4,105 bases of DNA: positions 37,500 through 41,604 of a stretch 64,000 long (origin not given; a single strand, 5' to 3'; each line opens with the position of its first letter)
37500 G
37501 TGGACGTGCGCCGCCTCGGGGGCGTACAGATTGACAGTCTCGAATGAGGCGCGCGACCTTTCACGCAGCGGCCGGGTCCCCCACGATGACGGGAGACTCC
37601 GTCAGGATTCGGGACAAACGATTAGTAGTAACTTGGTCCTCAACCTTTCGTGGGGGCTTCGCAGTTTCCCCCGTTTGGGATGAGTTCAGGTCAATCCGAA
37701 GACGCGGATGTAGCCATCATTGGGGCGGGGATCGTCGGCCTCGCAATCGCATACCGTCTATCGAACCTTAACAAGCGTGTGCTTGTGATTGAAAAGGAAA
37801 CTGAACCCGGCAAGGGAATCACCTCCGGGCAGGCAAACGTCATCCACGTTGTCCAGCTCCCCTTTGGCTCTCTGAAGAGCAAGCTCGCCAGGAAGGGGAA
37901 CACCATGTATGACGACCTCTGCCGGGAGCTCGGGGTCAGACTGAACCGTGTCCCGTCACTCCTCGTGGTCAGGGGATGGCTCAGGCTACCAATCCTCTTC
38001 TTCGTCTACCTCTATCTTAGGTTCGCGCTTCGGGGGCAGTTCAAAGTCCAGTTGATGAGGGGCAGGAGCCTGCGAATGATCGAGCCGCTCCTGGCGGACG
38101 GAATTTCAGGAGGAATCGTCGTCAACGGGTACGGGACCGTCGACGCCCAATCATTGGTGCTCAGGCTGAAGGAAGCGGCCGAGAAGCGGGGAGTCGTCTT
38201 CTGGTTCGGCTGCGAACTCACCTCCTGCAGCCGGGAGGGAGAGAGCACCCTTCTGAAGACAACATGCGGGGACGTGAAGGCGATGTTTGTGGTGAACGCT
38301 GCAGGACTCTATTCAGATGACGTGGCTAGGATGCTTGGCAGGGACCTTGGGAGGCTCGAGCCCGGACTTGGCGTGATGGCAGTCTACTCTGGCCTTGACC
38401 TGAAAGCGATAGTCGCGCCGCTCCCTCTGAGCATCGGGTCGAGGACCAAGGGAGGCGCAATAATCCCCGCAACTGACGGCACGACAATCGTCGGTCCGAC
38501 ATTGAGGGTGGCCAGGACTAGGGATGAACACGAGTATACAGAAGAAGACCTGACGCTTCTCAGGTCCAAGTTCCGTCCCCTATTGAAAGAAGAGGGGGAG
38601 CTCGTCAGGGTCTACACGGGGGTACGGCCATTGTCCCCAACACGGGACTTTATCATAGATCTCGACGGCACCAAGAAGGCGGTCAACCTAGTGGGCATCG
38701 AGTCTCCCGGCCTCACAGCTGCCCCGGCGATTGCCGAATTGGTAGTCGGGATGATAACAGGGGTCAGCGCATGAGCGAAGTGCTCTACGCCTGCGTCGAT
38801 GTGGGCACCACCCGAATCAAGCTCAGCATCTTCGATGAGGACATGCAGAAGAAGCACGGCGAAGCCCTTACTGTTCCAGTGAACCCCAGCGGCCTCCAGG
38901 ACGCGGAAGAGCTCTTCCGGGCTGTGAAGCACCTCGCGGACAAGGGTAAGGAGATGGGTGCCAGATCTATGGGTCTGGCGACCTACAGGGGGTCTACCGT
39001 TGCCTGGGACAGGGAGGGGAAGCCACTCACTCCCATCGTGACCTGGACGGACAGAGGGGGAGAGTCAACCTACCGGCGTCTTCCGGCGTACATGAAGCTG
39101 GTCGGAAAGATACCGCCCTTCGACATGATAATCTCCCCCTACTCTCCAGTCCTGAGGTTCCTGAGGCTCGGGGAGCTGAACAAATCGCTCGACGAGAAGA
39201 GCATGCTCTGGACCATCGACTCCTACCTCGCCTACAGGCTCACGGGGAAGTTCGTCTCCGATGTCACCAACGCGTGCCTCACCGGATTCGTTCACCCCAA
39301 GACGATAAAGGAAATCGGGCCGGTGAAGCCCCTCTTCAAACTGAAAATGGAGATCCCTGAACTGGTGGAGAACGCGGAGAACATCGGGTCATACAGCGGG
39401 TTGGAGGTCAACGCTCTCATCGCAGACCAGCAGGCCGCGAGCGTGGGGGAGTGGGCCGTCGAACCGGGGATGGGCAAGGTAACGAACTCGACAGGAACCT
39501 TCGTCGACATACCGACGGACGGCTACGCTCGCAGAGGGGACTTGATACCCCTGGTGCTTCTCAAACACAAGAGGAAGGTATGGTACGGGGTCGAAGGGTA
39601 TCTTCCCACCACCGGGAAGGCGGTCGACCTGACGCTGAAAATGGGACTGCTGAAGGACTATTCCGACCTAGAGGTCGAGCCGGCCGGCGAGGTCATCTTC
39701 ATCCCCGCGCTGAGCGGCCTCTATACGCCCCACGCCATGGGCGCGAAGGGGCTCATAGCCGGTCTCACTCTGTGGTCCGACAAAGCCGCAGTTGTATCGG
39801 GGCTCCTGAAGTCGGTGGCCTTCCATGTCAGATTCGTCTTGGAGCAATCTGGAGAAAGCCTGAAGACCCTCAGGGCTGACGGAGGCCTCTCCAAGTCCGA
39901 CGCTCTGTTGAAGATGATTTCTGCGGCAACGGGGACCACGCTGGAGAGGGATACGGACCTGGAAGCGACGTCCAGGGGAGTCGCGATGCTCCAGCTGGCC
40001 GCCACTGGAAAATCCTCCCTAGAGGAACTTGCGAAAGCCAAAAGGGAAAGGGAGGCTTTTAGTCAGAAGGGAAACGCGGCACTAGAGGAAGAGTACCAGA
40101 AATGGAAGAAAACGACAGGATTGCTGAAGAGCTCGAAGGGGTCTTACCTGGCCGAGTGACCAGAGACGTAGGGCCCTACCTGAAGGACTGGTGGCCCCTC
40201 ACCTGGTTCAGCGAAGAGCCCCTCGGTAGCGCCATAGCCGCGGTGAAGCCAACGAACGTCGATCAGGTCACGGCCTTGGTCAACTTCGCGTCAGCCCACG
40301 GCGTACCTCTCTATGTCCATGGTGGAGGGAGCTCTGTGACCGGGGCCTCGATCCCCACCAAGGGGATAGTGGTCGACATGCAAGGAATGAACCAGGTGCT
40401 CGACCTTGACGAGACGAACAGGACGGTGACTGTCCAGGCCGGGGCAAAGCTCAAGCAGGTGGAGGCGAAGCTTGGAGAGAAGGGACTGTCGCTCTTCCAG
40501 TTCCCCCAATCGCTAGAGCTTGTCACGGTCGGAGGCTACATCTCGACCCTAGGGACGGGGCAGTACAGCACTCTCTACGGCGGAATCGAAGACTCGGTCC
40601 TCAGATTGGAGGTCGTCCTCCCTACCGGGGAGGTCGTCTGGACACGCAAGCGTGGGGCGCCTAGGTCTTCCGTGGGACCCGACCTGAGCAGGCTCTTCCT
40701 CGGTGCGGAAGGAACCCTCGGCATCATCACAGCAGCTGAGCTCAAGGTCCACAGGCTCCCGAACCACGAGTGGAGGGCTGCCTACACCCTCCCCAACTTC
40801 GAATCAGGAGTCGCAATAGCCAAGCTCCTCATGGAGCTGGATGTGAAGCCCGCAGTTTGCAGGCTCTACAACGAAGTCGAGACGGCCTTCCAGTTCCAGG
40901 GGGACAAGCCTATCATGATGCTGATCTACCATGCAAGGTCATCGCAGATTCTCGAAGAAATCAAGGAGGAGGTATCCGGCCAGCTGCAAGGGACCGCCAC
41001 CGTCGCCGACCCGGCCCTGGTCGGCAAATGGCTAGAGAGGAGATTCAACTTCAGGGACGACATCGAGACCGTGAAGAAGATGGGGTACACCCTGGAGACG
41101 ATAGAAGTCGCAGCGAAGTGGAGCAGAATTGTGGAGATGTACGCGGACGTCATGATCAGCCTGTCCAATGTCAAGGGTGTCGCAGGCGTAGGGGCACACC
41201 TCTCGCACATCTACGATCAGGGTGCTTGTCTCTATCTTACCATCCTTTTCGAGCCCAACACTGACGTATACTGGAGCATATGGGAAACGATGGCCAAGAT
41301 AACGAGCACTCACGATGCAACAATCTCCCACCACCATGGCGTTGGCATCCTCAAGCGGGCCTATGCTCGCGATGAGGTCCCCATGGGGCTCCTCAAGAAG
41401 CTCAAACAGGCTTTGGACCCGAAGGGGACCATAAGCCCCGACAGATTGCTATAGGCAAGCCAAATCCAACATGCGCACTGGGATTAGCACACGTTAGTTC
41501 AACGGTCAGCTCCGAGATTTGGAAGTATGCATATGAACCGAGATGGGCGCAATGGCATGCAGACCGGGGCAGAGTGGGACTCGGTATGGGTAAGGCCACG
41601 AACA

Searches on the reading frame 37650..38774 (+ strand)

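Call 38: search_protein_families(library=pfam, proteins=[window:37650-38774:+], max_evalue=0.00001)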
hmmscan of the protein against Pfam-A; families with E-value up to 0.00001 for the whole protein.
window:37650-38774:+ (374 aa): 6 families
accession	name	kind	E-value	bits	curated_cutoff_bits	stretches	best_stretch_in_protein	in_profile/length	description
PF01266.30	DAO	-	4.3e-57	194.7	27.9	1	20-366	1-351/353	FAD dependent oxidoreductase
PF13450.12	NAD_binding_8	-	4.8e-09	36.8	21.9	1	23-71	1-48/68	NAD(P)-binding Rossmann-like domain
PF00070.33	Pyr_redox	-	4.5e-06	27.5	22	0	21-54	2-35/82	Pyridine nucleotide-disulphide oxidoreductase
PF03486.20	HI0933_like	-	5.1e-06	26.6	50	0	20-66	2-51/244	HI0933-like protein Rossmann domain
PF07992.20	Pyr_redox_2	-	6.7e-06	26.2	26.1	0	20-53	144-177/291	Pyridine nucleotide-disulphide oxidoreductase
PF01946.23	Thi4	-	6.8e-06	25.9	26.2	0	18-62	17-62/235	Thi4 family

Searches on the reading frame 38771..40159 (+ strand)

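Call 38: search_protein_families(library=pfam, proteins=[window:38771-40159:+], max_evalue=0.00001)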
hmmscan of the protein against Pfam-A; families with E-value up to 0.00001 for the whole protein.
window:38771-40159:+ (462 aa): 2 families
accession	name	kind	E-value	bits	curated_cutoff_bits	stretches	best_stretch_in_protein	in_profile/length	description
PF02782.22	FGGY_C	-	5.1e-18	66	27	1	301-411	82-197/198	FGGY family of carbohydrate kinases, C-terminal domain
PF00370.27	FGGY_N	-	6.3e-15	55.9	28.8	1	6-174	2-181/245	FGGY family of carbohydrate kinases, N-terminal domain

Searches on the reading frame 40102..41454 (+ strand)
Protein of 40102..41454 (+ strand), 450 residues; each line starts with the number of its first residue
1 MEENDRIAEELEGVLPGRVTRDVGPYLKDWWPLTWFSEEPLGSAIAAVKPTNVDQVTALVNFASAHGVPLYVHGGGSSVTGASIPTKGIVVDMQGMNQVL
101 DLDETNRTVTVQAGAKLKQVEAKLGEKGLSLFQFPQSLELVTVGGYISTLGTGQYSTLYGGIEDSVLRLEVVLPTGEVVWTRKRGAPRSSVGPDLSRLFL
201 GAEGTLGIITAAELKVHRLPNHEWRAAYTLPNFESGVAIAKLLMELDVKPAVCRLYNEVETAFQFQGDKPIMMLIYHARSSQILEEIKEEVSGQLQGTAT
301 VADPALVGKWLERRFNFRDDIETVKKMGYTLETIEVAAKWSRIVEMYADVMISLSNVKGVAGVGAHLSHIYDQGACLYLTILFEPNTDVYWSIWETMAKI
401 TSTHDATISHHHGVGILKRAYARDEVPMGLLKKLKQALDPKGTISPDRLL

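Call 38: search_protein_families(library=pfam, proteins=[window:40102-41454:+], max_evalue=0.00001)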
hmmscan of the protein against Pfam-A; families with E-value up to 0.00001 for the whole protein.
window:40102-41454:+ (450 aa): 2 families
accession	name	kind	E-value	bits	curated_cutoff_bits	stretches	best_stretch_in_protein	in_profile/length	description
PF01565.28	FAD_binding_4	-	1.4e-39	135.4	26.4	1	46-181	3-138/139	FAD binding domain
PF02913.24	FAD-oxidase_C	-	1.7e-23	84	21.2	1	220-447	2-246/248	FAD linked oxidases, C-terminal domain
